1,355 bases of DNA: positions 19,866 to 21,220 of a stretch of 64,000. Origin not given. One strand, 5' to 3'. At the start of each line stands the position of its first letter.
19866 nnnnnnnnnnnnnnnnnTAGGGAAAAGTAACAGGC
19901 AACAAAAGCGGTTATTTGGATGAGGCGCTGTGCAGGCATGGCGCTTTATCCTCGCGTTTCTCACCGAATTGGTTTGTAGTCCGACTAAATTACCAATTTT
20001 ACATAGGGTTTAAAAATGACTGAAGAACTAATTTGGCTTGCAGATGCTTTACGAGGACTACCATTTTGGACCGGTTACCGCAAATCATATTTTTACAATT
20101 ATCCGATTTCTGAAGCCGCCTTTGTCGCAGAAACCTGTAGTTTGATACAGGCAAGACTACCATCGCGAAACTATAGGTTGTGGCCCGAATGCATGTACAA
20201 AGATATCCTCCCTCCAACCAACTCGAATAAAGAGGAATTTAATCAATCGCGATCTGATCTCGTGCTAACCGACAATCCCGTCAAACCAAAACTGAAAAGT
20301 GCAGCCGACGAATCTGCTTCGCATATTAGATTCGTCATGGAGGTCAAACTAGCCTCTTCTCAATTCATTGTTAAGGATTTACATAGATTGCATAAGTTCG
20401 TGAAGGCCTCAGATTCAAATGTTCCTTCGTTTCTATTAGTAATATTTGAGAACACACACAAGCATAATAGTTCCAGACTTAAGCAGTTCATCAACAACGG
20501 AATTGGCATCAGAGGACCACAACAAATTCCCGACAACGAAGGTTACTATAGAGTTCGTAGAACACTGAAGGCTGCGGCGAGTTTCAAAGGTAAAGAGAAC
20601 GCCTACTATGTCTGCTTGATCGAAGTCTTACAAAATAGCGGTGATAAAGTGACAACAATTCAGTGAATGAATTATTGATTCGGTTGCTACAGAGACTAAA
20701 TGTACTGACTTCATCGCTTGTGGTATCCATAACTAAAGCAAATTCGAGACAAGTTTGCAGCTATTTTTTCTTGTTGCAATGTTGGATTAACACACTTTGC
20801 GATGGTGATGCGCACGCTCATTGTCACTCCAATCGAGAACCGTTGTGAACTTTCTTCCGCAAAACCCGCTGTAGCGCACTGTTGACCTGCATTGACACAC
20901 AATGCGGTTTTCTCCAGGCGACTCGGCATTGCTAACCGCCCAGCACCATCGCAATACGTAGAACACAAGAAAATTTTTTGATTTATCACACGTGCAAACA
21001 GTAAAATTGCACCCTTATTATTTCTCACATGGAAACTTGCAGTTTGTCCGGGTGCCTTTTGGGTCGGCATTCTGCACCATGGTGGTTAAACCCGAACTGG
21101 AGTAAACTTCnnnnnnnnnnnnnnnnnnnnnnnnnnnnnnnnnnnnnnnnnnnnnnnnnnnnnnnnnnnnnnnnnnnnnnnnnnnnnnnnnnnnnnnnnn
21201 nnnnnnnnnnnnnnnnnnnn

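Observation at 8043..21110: About 12.7 kb of accessory DNA splits the normally adjacent divergent map / rpsB pair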

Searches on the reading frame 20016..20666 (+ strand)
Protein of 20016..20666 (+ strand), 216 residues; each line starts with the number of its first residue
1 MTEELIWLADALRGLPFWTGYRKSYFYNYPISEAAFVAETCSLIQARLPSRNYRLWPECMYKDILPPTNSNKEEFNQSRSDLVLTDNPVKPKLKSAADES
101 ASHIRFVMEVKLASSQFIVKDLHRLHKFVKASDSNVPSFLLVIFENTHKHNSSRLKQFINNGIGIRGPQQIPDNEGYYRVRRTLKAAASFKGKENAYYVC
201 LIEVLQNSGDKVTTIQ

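Call 5: search_protein_families(library=pfam, proteins=[window:20016-20666:+], max_evalue=0.01)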
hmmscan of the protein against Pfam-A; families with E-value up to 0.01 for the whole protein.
window:20016-20666:+ (216 aa): 0 families

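Call 35: search_protein_families(library=ncbifam, proteins=[window:20016-20666:+], max_evalue=0.1)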
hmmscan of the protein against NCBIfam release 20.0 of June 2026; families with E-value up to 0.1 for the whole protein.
window:20016-20666:+ (216 aa): 0 families

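Call 36: search_protein_families(library=pfam, proteins=[window:20016-20666:+], max_evalue=1)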
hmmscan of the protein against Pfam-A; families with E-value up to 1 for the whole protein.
window:20016-20666:+ (216 aa): 0 families

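Call 52: search_protein_representatives(protein=window:20016-20666:+)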
Query: 216 residues. Proteins with E-value up to 0.001 (for the whole library): 304; up to 1e-10: 134; up to 1e-30: 7. The best 150 are listed.
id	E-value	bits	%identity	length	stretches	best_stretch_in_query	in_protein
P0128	1.1e-56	208.4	56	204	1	1-207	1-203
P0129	4.9e-37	144.3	43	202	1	4-205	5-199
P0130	2.4e-36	142.0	44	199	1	7-205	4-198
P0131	7.4e-36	140.4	41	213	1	2-212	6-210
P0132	8.2e-33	130.5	42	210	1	7-205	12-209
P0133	1.0e-31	126.9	40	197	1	6-204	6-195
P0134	3.2e-31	125.3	42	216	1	3-205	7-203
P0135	1.2e-30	123.4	39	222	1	3-208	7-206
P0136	3.4e-30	121.9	43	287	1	4-205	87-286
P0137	6.4e-30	121.0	46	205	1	7-204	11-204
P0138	6.0e-29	117.8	40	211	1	6-208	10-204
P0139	1.7e-28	116.4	43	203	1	7-208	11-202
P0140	3.0e-28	115.6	42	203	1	6-206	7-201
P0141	1.7e-27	113.1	41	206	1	6-206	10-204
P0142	4.7e-27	111.7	40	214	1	7-205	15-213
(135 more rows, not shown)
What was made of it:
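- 20016..20666 (+): 216-aa stand-alone protein with a PD-(D/E)XK-type motif. 304 homologs (call 52).
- Checked: The 216-aa protein has 304 homologs at E<=1e-3 (call 52).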

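Call 56: search_protein_families(library=pfam, alignment_id=A2, max_evalue=0.1)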
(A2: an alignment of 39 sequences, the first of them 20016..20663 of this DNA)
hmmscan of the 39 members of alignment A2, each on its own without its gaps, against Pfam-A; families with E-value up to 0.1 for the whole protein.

A. member 1, window:20016-20663:+ (216 aa): 0 families

B. families by the number of members that match (of 39 scanned): 19 families
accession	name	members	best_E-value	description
PF00218.27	IGPS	2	0.03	Indole-3-glycerol phosphate synthase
PF20247.3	DUF6602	2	0.031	Domain of unknown function (DUF6602)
PF13588.12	HSDR_N_2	1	0.0085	Type I restriction enzyme R protein N terminus (HSDR_N)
PF00825.24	Ribonuclease_P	1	0.012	Ribonuclease P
PF05707.18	Zot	1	0.017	Zonular occludens toxin (Zot)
PF18557.6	NepR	1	0.021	Anti-sigma factor NepR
PF18618.6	HP0268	1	0.021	HP0268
PF18522.7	DUF5620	1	0.022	Domain of unknown function (DUF5620)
PF22302.1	DUF6968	1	0.028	Domain of unknown function (DUF6968)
PF19434.4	OPA1_C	1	0.028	Dynamin-like GTPase OPA1 C-terminal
PF09669.15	Phage_pRha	1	0.055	Phage regulatory protein Rha (Phage_pRha)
PF12222.14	PNGaseA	1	0.056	Peptide N-acetyl-beta-D-glucosaminyl asparaginase amidase A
PF16677.11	GP3_package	1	0.057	DNA-packaging protein gp3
PF12917.13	YfbR-like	1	0.061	5'-deoxynucleotidase YfbR-like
PF08073.18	CHDNT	1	0.076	CHDNT (NUC034) domain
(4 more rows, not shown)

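Call 62: predict_structure(alignment_id=A2)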
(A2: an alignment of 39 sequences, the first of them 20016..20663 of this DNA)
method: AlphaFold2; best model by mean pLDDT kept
length: 216 residues; sequences in the alignment: 39
mean_pLDDT: 88.9   pTM: 0.88
mean pLDDT of the five models: 88.9, 88.2, 88.0, 87.7, 87.3
residues with pLDDT >= 90: 148; 70-90: 46; 50-70: 21; < 50: 1
segments of 3 or more residues with pLDDT < 50: none
pLDDT, mean of each block of 10 residues (from residue 1): 85 96 92 97 97 95 89 91 88 60 92 96 96 91 82 84 94 97 85 88 91 56
secondary structure, 60 per line:
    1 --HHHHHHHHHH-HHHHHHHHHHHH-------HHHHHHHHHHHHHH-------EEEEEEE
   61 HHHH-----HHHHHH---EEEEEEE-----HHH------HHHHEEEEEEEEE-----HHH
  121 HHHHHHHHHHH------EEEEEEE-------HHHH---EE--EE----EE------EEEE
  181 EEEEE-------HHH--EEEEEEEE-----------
elements in order: H3-12 H14-25 H33-46 E54-60 H61-64 H70-75 E79-85 H100-103 E104-112 H118-131 E138-144 H152-155 E177-185 E198-205
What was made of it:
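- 20016..20666 (+): The AF2 model has pLDDT 88.9 and an alpha-beta-beta-beta-alpha-beta core (call 62).
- On PD-(D/E)XK nuclease superfamily (216-aa protein): Its elements are H33-46, E54-60, E79-85 (D81), E104-112 (E109, K111), H118-131 and E138-144 (call 62).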

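Call 64: search_protein_families(library=padloc, proteins=[window:20016-20663:+], max_evalue=0.1)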
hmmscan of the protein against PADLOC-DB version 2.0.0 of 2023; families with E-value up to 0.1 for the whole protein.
window:20016-20663:+ (216 aa): 0 families

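Call 66: fold_search(model_id=the predicted structure, library=pdb)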
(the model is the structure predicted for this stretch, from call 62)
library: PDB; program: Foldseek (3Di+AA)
matches with E <= 10: 463; with E <= 0.001: 0
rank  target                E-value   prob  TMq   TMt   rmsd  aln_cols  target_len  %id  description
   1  8a4a_A                4.3e-02  0.38  0.26  0.27   8.9       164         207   10  Structure of human Rep15 in complex with bovine Rab3C. (released 2022-08-10)
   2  8a4c_C                6.1e-02  0.47  0.33  0.35   8.9       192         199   11  Structure of human Rep15:Rab3B complex. (released 2022-08-10)
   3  6cy6                  6.9e-02  0.16  0.22  0.25  11.0       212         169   11  Crystal structure of spermidine/spermine N-acetyltransferase SpeG from Escherichia coli in complex with tris(hydroxymeth (released 2018-04-18)
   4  4r9m_C                9.9e-02  0.20  0.23  0.27  10.1       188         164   11  Crystal structure of spermidine N-acetyltransferase from Escherichia coli (released 2014-11-05)
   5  5wif_A                1.3e-01  0.21  0.24  0.27   9.1       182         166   13  Crystal structure of spermidine/spermine N-acetyltransferase SpeG from Yersinia pestis (released 2017-08-02)
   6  8a4b_C                1.7e-01  0.33  0.34  0.35   8.1       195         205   12  Structure of human Rep15:Rab3B_Q81L complex. (released 2022-08-10)
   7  5wif_C                1.7e-01  0.20  0.23  0.27   9.2       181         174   13  Crystal structure of spermidine/spermine N-acetyltransferase SpeG from Yersinia pestis (released 2017-08-02)
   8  6d72_B                1.9e-01  0.16  0.23  0.27   9.3       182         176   12  Crystal structure of spermidine/spermine N-acetyltransferase SpeG from Yersinia pestis in complex with calcium ions. (released 2018-05-16)
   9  4r9m_A                1.9e-01  0.13  0.23  0.27  10.2       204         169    9  Crystal structure of spermidine N-acetyltransferase from Escherichia coli (released 2014-11-05)
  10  3ldf                  2.0e-01  0.25  0.24  0.16   6.8       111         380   14  Crystal structure of SMU.776, a putative methyltransferase complexed with SAH (released 2011-01-19)
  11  3jcr_A                2.2e-01  0.21  0.25  0.04  14.1       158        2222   13  3D structure determination of the human*U4/U6.U5* tri-snRNP complex (released 2016-03-09)
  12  2vi7_B                2.2e-01  0.09  0.21  0.26  14.3       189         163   10  Structure of a Putative Acetyltransferase (PA1377)from Pseudomonas aeruginosa (released 2008-05-20)
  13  7nbm_D                2.2e-01  0.08  0.21  0.19  14.0       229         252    9  Co-crystal structure of Human Nicotinamide N-methyltransferase (NNMT) with the bisubstrate-like inhibitor (33) (released 2021-03-17)
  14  3a4t_B                2.6e-01  0.07  0.13  0.11  12.2       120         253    8  Crystal structure of aTrm4 from M.jannaschii with sinefungin (released 2010-06-30)
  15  3jb9_A                2.9e-01  0.35  0.27  0.04  12.1       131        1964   12  Cryo-EM structure of the yeast spliceosome at 3.6 angstrom resolution (released 2015-09-23)
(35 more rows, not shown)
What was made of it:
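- On PD-(D/E)XK nuclease superfamily (216-aa protein): The best PDB match has E 0.04 and is unrelated (call 66).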

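Call 68: find_encoding_contigs(protein=P0128, flank=6000, max_places=4)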
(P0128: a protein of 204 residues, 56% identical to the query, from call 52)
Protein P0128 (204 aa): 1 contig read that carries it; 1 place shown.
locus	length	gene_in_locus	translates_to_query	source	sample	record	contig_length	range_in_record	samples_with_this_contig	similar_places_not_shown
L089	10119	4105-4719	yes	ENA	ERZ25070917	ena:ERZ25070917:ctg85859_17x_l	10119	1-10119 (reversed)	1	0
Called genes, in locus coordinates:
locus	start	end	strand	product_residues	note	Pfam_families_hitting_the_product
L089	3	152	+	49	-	?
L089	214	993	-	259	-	PF01416:PseudoU_synth_1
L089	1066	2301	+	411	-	PF00291:PALP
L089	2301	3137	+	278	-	PF00290:Trp_syntA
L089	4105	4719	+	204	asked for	-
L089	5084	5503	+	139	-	PF05598:DUF772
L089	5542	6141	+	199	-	PF01609:DDE_Tnp_1 (weak)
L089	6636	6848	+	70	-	-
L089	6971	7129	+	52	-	-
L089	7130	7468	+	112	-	-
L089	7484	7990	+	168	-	-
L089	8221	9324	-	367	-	PF01381:HTH_3, PF06114:Peptidase_M78 (weak)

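Call 70: fold_search(model_id=the predicted structure, library=viral)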
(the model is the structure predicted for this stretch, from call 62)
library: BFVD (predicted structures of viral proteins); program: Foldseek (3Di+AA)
matches with E <= 10: 380; with E <= 0.001: 0
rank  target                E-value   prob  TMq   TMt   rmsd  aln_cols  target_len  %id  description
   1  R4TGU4                4.0e-02  0.75  0.28  0.41   7.4       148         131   14  PD-(D/E)XK nuclease [Halogranum tailed virus 1]
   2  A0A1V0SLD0            1.2e-01  0.13  0.22  0.28  14.3       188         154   12  Acetyltransferase GNAT family protein [Klosneuvirus KNV1]
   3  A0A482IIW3            1.8e-01  0.18  0.29  0.28  12.8       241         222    9  (no name in the UniProt tables at hand)
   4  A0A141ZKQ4            2.4e-01  0.12  0.15  0.16   8.3        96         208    9  (no name in the UniProt tables at hand)
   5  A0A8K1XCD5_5          2.6e-01  0.09  0.24  0.06  10.6       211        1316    8  (no name in the UniProt tables at hand)
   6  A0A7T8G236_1          2.7e-01  0.21  0.27  0.06   8.9       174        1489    9  RNA-directed RNA polymerase L [Soybean thrips bunya-like virus 1]
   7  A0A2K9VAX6            2.9e-01  0.06  0.19  0.16  13.4       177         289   11  Endonuclease/exonuclease/phosphatase domain-containing protein [Citrobacter phage vB_CroP_CrRp3]
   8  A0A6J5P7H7            3.1e-01  0.60  0.30  0.44   6.7       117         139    9  Uncharacterized protein (Fragment) [uncultured Caudovirales phage]
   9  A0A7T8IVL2            3.3e-01  0.14  0.20  0.16   6.2       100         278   15  site-specific DNA-methyltransferase (adenine-specific) [Erwinia phage pEa_SNUABM_5]
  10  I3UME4                3.5e-01  0.08  0.18  0.21  15.9       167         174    6  Uncharacterized protein [Colwellia phage 9A]
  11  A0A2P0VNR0            3.7e-01  0.20  0.37  0.29  11.8       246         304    8  Chromo domain-containing protein [Tetraselmis virus 1]
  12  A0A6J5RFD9            3.7e-01  0.16  0.28  0.33  16.0       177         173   16  Uncharacterized protein [uncultured Caudovirales phage]
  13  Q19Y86                4.2e-01  0.12  0.21  0.25   7.3       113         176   12  Methyltransferase type 11 domain-containing protein [Mycobacterium phage PLot]
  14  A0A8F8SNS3            4.2e-01  0.12  0.21  0.18   8.0       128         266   10  (no name in the UniProt tables at hand)
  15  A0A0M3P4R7            4.2e-01  0.08  0.20  0.16   9.1       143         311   11  Replicase (Fragment) [Garlic virus A]
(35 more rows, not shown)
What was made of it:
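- On PD-(D/E)XK nuclease superfamily (216-aa protein): The top BFVD hit is a PD-(D/E)XK nuclease, but at E 0.04, probability 0.75 and TM 0.41 (call 70).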

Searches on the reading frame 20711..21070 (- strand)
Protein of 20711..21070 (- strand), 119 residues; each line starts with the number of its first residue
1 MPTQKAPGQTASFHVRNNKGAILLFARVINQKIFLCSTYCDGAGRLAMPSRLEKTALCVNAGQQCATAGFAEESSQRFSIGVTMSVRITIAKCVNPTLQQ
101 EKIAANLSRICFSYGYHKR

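Call 5: search_protein_families(library=pfam, proteins=[window:20711-21070:-], max_evalue=0.01)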
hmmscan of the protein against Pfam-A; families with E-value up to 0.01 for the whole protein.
window:20711-21070:- (119 aa): 0 families
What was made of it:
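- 20711..21070 (-): 'Doubtful ORF': not a gene. No family hit (call 5).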
